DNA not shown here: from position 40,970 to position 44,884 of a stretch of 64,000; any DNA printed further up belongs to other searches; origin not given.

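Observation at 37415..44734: Tandem ~1,200-aa paralogs P1/P2 with a TIM-barrel-like core of unrecognised family between CBM-like modules and a triple SLH anchor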

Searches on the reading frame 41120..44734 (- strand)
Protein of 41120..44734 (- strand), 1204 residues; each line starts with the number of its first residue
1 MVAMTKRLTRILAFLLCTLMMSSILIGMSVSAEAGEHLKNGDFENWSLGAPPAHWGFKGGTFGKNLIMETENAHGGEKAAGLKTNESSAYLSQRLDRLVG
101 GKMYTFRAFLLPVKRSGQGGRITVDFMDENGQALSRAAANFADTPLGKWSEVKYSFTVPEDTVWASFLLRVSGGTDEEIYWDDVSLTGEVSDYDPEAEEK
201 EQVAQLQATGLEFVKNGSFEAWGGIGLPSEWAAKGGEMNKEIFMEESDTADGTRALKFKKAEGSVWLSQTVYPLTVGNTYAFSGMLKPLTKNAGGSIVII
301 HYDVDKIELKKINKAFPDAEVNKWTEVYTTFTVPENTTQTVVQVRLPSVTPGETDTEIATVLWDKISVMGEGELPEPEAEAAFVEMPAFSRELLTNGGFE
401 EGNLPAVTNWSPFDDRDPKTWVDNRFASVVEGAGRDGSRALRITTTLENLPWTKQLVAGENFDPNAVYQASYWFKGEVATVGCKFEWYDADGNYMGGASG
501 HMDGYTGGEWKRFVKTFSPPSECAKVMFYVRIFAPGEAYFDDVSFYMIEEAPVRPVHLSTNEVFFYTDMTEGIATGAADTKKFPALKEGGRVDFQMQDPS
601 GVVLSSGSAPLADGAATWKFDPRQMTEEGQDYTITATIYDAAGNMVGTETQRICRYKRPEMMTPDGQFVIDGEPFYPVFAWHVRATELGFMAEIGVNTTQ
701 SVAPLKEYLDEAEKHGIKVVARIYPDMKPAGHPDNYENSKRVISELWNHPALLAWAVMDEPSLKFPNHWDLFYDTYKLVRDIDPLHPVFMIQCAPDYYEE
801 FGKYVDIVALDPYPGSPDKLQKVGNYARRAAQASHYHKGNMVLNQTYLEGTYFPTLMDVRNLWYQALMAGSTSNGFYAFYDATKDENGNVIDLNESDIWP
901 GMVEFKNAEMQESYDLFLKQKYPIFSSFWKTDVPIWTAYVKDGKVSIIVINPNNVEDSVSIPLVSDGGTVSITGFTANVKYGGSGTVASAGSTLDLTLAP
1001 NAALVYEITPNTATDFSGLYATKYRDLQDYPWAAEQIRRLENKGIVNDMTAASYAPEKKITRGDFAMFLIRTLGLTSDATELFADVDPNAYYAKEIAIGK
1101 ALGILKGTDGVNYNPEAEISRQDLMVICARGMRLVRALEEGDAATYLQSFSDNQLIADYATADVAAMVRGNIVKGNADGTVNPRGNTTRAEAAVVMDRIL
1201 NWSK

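Call 3: search_protein_families(library=pfam, proteins=[window:41120-44734:-], max_evalue=0.1)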
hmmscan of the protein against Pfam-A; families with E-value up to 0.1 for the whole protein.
window:41120-44734:- (1204 aa): 5 families
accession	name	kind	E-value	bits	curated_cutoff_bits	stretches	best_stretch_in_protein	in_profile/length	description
PF02018.23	CBM_4_9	-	6.7e-23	82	25.9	3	392-531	2-130/136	Carbohydrate binding domain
PF00395.25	SLH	-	6.7e-22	77.6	20.8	3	1150-1193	2-44/44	S-layer homology domain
PF20009.4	GEVED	-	0.00022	22.4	24.4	0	142-193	22-75/78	GEVED domain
PF19077.6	Big_13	-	0.0068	17.3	27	1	612-648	58-93/102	Bacterial Ig-like domain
PF09134.16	Invasin_D3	-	0.028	15.4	33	0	617-649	6-39/98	Invasin, domain 3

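Call 4: search_protein_families(library=ncbifam, proteins=[window:41120-44734:-], max_evalue=0.1)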
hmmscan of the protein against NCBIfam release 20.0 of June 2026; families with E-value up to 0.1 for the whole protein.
window:41120-44734:- (1204 aa): 5 families
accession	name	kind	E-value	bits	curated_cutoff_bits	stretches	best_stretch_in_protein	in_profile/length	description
NF033675.1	NTTRR-F1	subfamily_domain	2.1e-11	44.2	70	2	214-346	6-136/155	NTTRR-F1 domain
NF048003.1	GTA_spike_fiber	domain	1.8e-09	38.4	36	2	54-180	20-155/182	phage head spike fiber domain-containing protein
NF033190.2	inl_like_NEAT_1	exception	1.9e-07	29.8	1275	1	1023-1189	581-741/754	NEAT domain-containing leucine-rich repeat protein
NF038353.1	FxLYD_dom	domain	8.9e-07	28.7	23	0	478-522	18-63/71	FxLYD domain-containing protein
NF007538.0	PRK10150.1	equivalog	0.0008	17.8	544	1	743-813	403-475/607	beta-glucuronidase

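Call 34: find_encoding_contigs(protein=window:41120-44734:-, flank=2000, max_places=4)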
Protein window:41120-44734:- (1204 aa): no gene with exactly this product is on record in the collection.
